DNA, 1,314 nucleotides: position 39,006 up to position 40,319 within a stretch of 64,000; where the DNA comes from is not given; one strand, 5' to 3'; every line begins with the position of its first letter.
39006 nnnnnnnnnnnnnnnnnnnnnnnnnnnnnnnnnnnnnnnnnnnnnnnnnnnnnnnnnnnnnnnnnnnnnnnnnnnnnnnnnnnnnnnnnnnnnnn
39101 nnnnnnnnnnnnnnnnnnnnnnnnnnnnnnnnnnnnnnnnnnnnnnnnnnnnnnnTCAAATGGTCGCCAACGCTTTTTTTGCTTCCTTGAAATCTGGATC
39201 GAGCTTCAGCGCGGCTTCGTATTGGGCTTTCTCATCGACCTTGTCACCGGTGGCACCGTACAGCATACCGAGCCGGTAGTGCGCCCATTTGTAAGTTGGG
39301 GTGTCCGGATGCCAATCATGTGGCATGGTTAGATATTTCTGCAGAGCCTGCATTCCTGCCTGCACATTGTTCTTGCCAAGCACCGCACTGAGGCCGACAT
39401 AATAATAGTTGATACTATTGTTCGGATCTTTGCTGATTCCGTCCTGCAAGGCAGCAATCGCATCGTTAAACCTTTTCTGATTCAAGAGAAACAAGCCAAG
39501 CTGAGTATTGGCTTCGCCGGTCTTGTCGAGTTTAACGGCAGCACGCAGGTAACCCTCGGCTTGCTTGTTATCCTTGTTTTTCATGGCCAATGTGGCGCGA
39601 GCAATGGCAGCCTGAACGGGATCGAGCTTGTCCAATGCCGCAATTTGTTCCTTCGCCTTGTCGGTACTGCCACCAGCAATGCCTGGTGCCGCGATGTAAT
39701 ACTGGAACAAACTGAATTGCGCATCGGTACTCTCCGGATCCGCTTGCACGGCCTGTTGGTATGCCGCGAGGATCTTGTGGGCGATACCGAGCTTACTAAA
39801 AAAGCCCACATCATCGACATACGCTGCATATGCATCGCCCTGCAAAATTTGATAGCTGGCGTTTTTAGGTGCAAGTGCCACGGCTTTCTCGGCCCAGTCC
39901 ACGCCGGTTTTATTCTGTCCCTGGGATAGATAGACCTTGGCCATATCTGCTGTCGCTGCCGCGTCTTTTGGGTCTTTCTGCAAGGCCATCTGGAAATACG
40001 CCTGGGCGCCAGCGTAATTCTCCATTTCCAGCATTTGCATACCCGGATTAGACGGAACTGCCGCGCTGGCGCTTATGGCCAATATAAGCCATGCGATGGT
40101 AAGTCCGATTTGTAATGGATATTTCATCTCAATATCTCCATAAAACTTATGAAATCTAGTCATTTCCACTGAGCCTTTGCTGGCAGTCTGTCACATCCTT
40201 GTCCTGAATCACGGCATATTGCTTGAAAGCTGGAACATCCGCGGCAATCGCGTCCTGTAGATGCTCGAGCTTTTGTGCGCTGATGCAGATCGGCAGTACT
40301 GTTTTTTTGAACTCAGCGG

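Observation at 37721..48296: Eleven-gene co-directional module: LytS-type kinase + LytTR regulator, HlyD adaptor, one ABC ATPase, three FtsX-type permeases, a lipoprotein and two secreted TPR paralogues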

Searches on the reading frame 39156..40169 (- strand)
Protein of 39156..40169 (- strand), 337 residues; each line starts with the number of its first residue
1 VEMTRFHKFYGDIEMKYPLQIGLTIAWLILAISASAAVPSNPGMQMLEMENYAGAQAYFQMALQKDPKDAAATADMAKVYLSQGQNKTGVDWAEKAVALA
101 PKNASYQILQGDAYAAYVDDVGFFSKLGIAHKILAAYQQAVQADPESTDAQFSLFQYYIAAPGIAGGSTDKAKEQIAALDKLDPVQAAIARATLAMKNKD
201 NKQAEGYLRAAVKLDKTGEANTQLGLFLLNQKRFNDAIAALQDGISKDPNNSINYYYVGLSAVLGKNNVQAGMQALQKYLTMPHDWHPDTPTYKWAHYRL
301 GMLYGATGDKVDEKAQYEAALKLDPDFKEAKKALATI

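Call 4: search_protein_families(library=pfam, proteins=[window:39156-40169:-], max_evalue=0.01)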
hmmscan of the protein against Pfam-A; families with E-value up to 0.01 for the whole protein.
window:39156-40169:- (337 aa): 14 families
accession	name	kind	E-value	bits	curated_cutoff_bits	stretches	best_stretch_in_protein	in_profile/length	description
PF13428.12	TPR_14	-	7.3e-19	66.8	23.5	0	295-336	2-43/44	Tetratricopeptide repeat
PF07719.23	TPR_2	-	2.6e-17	61.9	27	1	219-251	2-34/34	Tetratricopeptide repeat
PF14559.12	TPR_19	-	2.2e-16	60.4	25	2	47-110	2-65/68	Tetratricopeptide repeat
PF13431.12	TPR_17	-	1.2e-13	50.6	24.4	1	58-88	1-31/34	Tetratricopeptide repeat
PF13432.12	TPR_16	-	3e-13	50.4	32.7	2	190-251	2-64/65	Tetratricopeptide repeat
PF00515.34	TPR_1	-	1.3e-12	47.4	27.8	0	222-251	5-34/34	Tetratricopeptide repeat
PF13181.12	TPR_8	-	6.3e-12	45.1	25.7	1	296-326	3-33/34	Tetratricopeptide repeat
PF13414.12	TPR_11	-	2.2e-08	34.1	26.8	0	50-84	8-42/42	TPR repeat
PF13424.12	TPR_12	-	0.00015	22.3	30.1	0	46-101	13-76/77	Tetratricopeptide repeat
PF21545.3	T7SS_EccA1_N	-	0.00019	21.3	27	1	183-335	97-245/272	T7SS, ESX-1 secretion system protein EccA1, N-terminal domain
PF24575.1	TPR_Slam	-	0.00022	22.1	35.2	0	179-237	41-100/104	Surface lipoprotein assembly modifier, N-terminal TPR repeats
PF23914.1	TPR_CcmH_CycH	-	0.0019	18.5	42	0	61-108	41-88/158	Cytochrome c-type biogenesis protein H TPR domain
PF13174.12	TPR_6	-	0.0075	17.3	26.3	0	296-326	2-32/33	Tetratricopeptide repeat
PF13371.12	TPR_9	-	0.0079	16.6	35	0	49-102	8-61/73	Tetratricopeptide repeat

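Call 5: search_protein_families(library=ncbifam, proteins=[window:39156-40169:-], max_evalue=0.01)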
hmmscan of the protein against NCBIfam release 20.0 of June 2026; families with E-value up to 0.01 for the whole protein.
window:39156-40169:- (337 aa): 18 families
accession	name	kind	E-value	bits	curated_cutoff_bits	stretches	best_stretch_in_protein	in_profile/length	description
TIGR02917.1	PEP_TPR_lipo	equivalog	2.1e-18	65.6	312.2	3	167-337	343-508/899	XrtA/PEP-CTERM system TPR-repeat protein PrsT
TIGR02521.1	type_IV_pilW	equivalog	3.5e-13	49.7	154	2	41-105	140-204/234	type IV pilus biogenesis/stability protein PilW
NF040959.1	MamA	equivalog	1.2e-10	41.2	200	2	113-262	36-183/204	magnetosome protein MamA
NF033758.1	gliding_GltE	equivalog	1.4e-08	34.1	225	1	50-281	134-353/411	adventurous gliding motility TPR repeat lipoprotein GltE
NF033762.1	social_mot_Tgl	equivalog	8.3e-08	31.9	225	1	256-336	35-108/252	social motility TPR repeat lipoprotein Tgl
NF047507.1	TPR_BatC_Lepto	exception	1.6e-06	27.8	175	1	270-334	75-136/214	TPR repeat-containing protein BatC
TIGR03939.1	PGA_TPR_OMP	equivalog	1.8e-06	26.5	366.65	1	50-206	100-245/800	poly-beta-1,6 N-acetyl-D-glucosamine export porin PgaA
TIGR02795.1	tol_pal_ybgF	equivalog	2.9e-05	24.6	90.1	0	270-334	19-79/119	tol-pal system protein YbgF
NF052304.1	CdsG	equivalog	3.7e-05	23.9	170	1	193-280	16-104/133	CdsG family type III secretion system protein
NF008756.0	PRK11788.1-4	equivalog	3.7e-05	22.9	474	1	55-260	126-324/389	lipopolysaccharide assembly protein LapB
NF002725.1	PRK02603.1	equivalog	7.1e-05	22.9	143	0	43-105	42-107/173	photosystem I assembly protein Ycf3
TIGR02552.1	LcrH_SycD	equivalog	0.00012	21.8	104.8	1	46-114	62-130/136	SycD/LcrH family type III secretion system chaperone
TIGR04510.1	mod_pep_cyc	subfamily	0.00029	19.5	400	1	43-312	405-659/814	putative peptide modification system cyclase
NF052415.1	T3SS_chap_SctY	equivalog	0.00072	20.1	70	0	192-282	13-106/106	type III secretion apparatus assembly chaperone SctY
NF008520.0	PRK11447.1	equivalog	0.00077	17.3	858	0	168-337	250-428/1157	cellulose synthase complex outer membrane protein BcsC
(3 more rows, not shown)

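Call 10: find_homologous_proteins(query=window:39156-40127:-)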
Query window:39156-40127:- (323 aa): 195 proteins with E <= 0.001 among 7347 candidates; the best 120 are listed.
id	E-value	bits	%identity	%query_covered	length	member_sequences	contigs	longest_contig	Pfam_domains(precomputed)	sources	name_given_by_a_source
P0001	7.5e-207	704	100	100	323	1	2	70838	PF14559.13,PF13431.13,PF13414.13,PF00515.35,PF13432.13,PF13428.13,PF13181.13,PF07719.24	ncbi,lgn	ncbi:MAG: tetratricopeptide repeat protein [Gammaproteobacteria bacterium]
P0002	7.1e-141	487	71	98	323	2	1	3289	PF14559.13,PF13431.13,PF23914.2,PF13414.13,PF13371.13,PF00515.35,PF13424.13,PF13432.13,PF13428.13,PF13181.13,PF07719.24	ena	-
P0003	7.3e-138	477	69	99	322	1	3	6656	PF14559.13,PF13431.13,PF23914.2,PF13414.13,PF00515.35,PF13424.13,PF21033.5,PF13432.13,PF13428.13,PF13181.13,PF07719.24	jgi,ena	-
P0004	4.2e-137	475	67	100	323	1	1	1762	PF14559.13,PF13431.13,PF23914.2,PF13414.13,PF00515.35,PF13424.13,PF21033.5,PF13432.13,PF13428.13,PF13181.13,PF07719.24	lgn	-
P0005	2.6e-136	472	66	100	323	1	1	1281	PF14559.13,PF13431.13,PF13414.13,PF00515.35,PF13432.13,PF13428.13,PF13181.13,PF07719.24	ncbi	-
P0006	1.3e-135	470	67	98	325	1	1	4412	PF13431.13,PF23914.2,PF13414.13,PF13428.13,PF14559.13,PF13371.13,PF00515.35,PF13424.13,PF21033.5,PF13432.13,PF13181.13,PF07719.24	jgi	jgi:tetratricopeptide (TPR) repeat protein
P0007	1.5e-134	466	69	95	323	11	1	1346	PF14559.13,PF13431.13,PF23914.2,PF13414.13,PF00515.35,PF13424.13,PF21033.5,PF13432.13,PF13428.13,PF13181.13,PF07719.24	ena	-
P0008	6.8e-131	454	66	99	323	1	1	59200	PF14559.13,PF13431.13,PF23914.2,PF13414.13,PF00515.35,PF12895.14,PF13424.13,PF13432.13,PF13428.13,PF13181.13,PF07719.24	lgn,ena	-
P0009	9.6e-128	444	69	90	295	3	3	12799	PF14559.13,PF13431.13,PF13414.13,PF13371.13,PF00515.35,PF13432.13,PF13428.13,PF13181.13,PF07719.24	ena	-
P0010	2.6e-127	443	68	95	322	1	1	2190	PF14559.13,PF13431.13,PF13414.13,PF00515.35,PF13424.13,PF13432.13,PF13428.13,PF13181.13,PF07719.24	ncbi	-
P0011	1.7e-125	437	65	98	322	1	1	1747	PF14559.13,PF13431.13,PF23914.2,PF13414.13,PF00515.35,PF13432.13,PF13428.13,PF13181.13,PF07719.24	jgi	jgi:tetratricopeptide (TPR) repeat protein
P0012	2.1e-121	423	64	95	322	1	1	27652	PF14559.13,PF13431.13,PF13414.13,PF00515.35,PF21033.5,PF13432.13,PF13428.13,PF13181.13,PF07719.24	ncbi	-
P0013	2.2e-120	420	63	98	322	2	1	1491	PF14559.13,PF13431.13,PF13414.13,PF00515.35,PF13432.13,PF13428.13,PF13181.13,PF07719.24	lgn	-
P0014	6.1e-119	415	63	94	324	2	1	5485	PF14559.13,PF13431.13,PF13414.13,PF13432.13,PF13428.13,PF07719.24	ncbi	ncbi:MAG: tetratricopeptide repeat protein [Gammaproteobacteria bacterium]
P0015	8.1e-119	415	63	98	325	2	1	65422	PF14559.13,PF13431.13,PF13414.13,PF00515.35,PF13432.13,PF13428.13,PF13181.13,PF07719.24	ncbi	-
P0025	4.8e-109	383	55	100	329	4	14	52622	PF14559.13,PF13431.13,PF13414.13,PF00515.35,PF13424.13,PF13432.13,PF13428.13,PF13181.13,PF07719.24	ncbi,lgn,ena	-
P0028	6.0e-106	373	55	98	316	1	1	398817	PF14559.13,PF13431.13,PF00515.35,PF13432.13,PF13428.13,PF13181.13,PF07719.24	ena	-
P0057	3.4e-49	186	36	92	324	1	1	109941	PF13431.13,PF23914.2,PF13414.13,PF13428.13,PF14559.13,PF13371.13,PF00515.35,PF12895.14,PF13424.13,PF21033.5,PF13432.13,PF13181.13,PF07719.24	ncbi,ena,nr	ncbi:MAG TPA: tetratricopeptide repeat protein [Thermoanaerobaculia bacterium]|nr:tetratricopeptide 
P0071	4.2e-41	160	32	96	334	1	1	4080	PF13431.13,PF23914.2,PF13414.13,PF13176.13,PF13428.13,PF16811.12,PF13374.13,PF14559.13,PF24575.2,PF02259.30,PF13371.13,PF00515.35,PF12895.14,PF13424.13,PF21033.5,PF13432.13,PF13429.13,PF13181.13,PF07719.24,PF13174.13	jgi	-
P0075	1.4e-39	155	34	98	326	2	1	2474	PF13431.13,PF23914.2,PF13414.13,PF21545.4,PF13176.13,PF13428.13,PF16811.12,PF13374.13,PF14559.13,PF13371.13,PF00515.35,PF12895.14,PF13424.13,PF21033.5,PF13432.13,PF13181.13,PF07719.24,PF13174.13,PF20308.5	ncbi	-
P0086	1.1e-37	148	33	93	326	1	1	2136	PF13431.13,PF23914.2,PF25062.2,PF13414.13,PF13176.13,PF13428.13,PF16811.12,PF14559.13,PF13371.13,PF00515.35,PF12895.14,PF13424.13,PF21033.5,PF13432.13,PF13181.13,PF07719.24,PF13174.13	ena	-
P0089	6.2e-37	146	32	100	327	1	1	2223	PF13431.13,PF23914.2,PF13414.13,PF13176.13,PF13428.13,PF16811.12,PF14559.13,PF13371.13,PF00515.35,PF12895.14,PF13424.13,PF21033.5,PF13432.13,PF13181.13,PF07719.24,PF13174.13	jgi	jgi:tetratricopeptide (TPR) repeat protein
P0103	2.0e-33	134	32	98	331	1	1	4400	PF13431.13,PF09976.16,PF23914.2,PF13414.13,PF13176.13,PF13428.13,PF16811.12,PF14559.13,PF24575.2,PF13371.13,PF00515.35,PF12895.14,PF13424.13,PF21033.5,PF13432.13,PF13181.13,PF07719.24,PF13174.13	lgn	-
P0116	4.7e-30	123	32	79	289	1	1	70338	PF13431.13,PF23914.2,PF13414.13,PF21545.4,PF13176.13,PF13428.13,PF16811.12,PF14559.13,PF13371.13,PF00515.35,PF13424.13,PF21033.5,PF13432.13,PF13181.13,PF07719.24,PF13174.13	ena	-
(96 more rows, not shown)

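Call 12: find_encoding_contigs(protein=P0028, flank=10000, max_places=2)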
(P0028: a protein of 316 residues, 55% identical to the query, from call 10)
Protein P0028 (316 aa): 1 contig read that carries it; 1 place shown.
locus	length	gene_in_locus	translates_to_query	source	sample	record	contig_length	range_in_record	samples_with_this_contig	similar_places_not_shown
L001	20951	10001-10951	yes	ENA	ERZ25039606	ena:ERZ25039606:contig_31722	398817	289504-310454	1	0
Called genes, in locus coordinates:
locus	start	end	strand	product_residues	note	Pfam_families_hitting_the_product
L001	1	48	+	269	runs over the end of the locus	PF02900:LigB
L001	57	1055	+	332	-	PF19459:DUF5996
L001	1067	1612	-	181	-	PF00210:Ferritin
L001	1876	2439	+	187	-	PF03729:DUF308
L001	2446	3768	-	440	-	PF13347:MFS_2 (faint), PF00083:Sugar_tr, PF07690:MFS_1, PF00083:Sugar_tr, PF07690:MFS_1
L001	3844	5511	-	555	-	PF02678:Pirin, PF07883:Cupin_2 (faint), PF17954:Pirin_C_2 (weak), PF02678:Pirin, PF05726:Pirin_C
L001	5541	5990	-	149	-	PF07681:DoxX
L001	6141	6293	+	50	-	-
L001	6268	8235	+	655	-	PF02405:MlaE, PF00005:ABC_tran, PF13304:AAA_21 (weak)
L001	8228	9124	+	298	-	PF02470:MlaD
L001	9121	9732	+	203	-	PF03886:ABC_trans_aux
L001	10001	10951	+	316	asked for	PF07719:TPR_2 (faint), PF13181:TPR_8 (faint), PF13428:TPR_14 (faint), PF13432:TPR_16 (faint), PF14559:TPR_19 (weak), PF13431:TPR_17 (faint), PF00515:TPR_1 (faint)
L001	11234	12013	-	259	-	-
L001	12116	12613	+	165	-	PF07040:DUF1326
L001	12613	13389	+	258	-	PF09948:PpoB2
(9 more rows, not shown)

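Call 13: find_encoding_contigs(protein=P0057, flank=10000, max_places=2)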
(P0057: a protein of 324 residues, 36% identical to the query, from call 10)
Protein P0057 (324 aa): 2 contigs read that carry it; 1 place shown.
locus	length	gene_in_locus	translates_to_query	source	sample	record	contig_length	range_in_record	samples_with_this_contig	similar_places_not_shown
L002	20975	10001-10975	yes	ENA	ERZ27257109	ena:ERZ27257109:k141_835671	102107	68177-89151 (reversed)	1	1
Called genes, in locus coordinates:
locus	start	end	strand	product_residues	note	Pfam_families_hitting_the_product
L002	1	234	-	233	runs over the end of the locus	-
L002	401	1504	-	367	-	PF01336:tRNA_anti-codon (weak), PF01966:HD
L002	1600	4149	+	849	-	PF17957:Big_7 (faint), PF00092:VWA, PF13519:VWA_2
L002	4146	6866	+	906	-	PF17957:Big_7 (faint), PF00092:VWA, PF13519:VWA_2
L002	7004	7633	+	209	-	PF01694:Rhomboid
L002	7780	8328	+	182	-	-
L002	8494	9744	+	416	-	PF13742:tRNA_anti_2, PF02601:Exonuc_VII_L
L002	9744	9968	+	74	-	PF02609:Exonuc_VII_S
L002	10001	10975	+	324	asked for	PF13431:TPR_17 (faint), PF13432:TPR_16 (faint), PF13428:TPR_14 (faint), PF00515:TPR_1 (faint), PF13414:TPR_11 (faint), PF12895:ANAPC3 (faint), PF13181:TPR_8 (faint), PF07719:TPR_2 (weak), +5 more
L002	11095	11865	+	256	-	-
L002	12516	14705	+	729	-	PF00378:ECH_1, PF16113:ECH_2, PF02737:3HCDH_N, PF00725:3HCDH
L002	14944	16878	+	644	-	-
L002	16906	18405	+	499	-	PF00753:Lactamase_B (faint)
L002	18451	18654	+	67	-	-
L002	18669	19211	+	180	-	PF09413:DUF2007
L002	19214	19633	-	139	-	-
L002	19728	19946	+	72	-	-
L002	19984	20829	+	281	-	PF01694:Rhomboid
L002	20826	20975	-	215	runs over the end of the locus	PF00174:Oxidored_molyb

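Call 14: find_encoding_contigs(protein=P0008, flank=10000, max_places=2)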
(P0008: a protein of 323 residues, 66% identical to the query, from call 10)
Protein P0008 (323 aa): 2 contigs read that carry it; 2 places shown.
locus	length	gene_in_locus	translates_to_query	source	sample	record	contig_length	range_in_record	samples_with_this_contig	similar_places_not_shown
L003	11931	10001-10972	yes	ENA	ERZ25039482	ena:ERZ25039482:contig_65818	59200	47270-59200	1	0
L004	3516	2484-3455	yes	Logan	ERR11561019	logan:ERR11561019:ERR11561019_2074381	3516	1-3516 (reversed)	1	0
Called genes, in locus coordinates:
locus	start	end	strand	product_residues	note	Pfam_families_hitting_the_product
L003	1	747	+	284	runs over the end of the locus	PF04413:Glycos_transf_N, PF00534:Glycos_transf_1 (faint)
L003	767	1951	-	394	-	PF02321:OEP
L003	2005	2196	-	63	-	-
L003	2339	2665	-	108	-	PF00581:Rhodanese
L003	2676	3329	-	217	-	PF01135:PCMT, PF08241:Methyltransf_11 (weak), PF13649:Methyltransf_25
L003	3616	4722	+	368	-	PF06580:His_kinase, PF02518:HATPase_c (weak)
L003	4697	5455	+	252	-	PF00072:Response_reg, PF04397:LytTR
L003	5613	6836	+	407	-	PF25917:BSH_RND, PF25973:BSH_CzcB, PF25885:HH_EMRA (weak), PF25876:HH_MFP_RND (weak), PF25954:Beta-barrel_RND_2, PF25967:RND-MFP_C (weak), PF25975:CzcB_C (weak), PF25989:YknX_C, +1 more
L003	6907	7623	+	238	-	PF00005:ABC_tran, PF13304:AAA_21 (faint)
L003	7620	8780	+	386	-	PF12704:MacB_PCD, PF02687:FtsX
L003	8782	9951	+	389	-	PF02687:FtsX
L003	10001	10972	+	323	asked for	PF07719:TPR_2 (faint), PF13424:TPR_12 (faint), PF13428:TPR_14 (faint), PF23914:TPR_CcmH_CycH (faint), PF00515:TPR_1 (faint), PF12895:ANAPC3 (faint), PF13432:TPR_16 (weak), PF14559:TPR_19, +3 more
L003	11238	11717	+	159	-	PF13667:ThiC-associated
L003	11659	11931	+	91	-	?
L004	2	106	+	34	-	?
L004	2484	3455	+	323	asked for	PF07719:TPR_2 (faint), PF13424:TPR_12 (faint), PF13428:TPR_14 (faint), PF23914:TPR_CcmH_CycH (faint), PF00515:TPR_1 (faint), PF12895:ANAPC3 (faint), PF13432:TPR_16 (weak), PF14559:TPR_19, +3 more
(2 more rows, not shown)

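Call 15: find_encoding_contigs(protein=P0015, flank=10000, max_places=2)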
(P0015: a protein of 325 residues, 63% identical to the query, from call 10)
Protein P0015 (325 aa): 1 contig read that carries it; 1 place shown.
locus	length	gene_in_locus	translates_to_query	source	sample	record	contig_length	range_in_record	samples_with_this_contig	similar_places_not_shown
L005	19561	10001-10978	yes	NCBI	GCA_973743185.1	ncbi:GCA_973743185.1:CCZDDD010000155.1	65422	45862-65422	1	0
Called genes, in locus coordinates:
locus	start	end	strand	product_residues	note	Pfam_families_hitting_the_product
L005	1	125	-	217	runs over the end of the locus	PF01135:PCMT, PF00398:RrnaAD (weak), PF13847:Methyltransf_31, PF08241:Methyltransf_11 (weak), PF08242:Methyltransf_12 (weak), PF13649:Methyltransf_25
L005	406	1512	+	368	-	PF06580:His_kinase, PF02518:HATPase_c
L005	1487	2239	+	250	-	PF00072:Response_reg, PF04397:LytTR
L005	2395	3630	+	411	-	PF25919:BSH_CusB (faint), PF25917:BSH_RND, PF25973:BSH_CzcB, PF25876:HH_MFP_RND (weak), PF25954:Beta-barrel_RND_2, PF25989:YknX_C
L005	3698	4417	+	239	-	PF00005:ABC_tran, PF13304:AAA_21 (faint)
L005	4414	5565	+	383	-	PF12704:MacB_PCD (weak), PF02687:FtsX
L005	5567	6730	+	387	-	PF12704:MacB_PCD, PF02687:FtsX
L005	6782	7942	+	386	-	PF02687:FtsX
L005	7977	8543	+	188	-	PF11101:DUF2884 (faint)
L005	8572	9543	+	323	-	PF07719:TPR_2 (faint), PF13428:TPR_14 (faint), PF00515:TPR_1 (faint), PF13181:TPR_8 (faint), PF13414:TPR_11 (faint), PF14559:TPR_19, PF13431:TPR_17 (faint), PF13432:TPR_16 (weak)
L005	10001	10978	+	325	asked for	PF13431:TPR_17 (faint), PF07719:TPR_2 (faint), PF13428:TPR_14 (faint), PF00515:TPR_1 (faint), PF13181:TPR_8 (faint), PF13414:TPR_11 (faint), PF13432:TPR_16 (faint), PF14559:TPR_19 (weak)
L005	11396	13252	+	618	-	PF13667:ThiC-associated, PF01964:ThiC_Rad_SAM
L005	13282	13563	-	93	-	PF15738:YafQ_toxin, PF05016:ParE_toxin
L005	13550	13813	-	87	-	PF04221:RelB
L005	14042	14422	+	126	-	PF18029:Glyoxalase_6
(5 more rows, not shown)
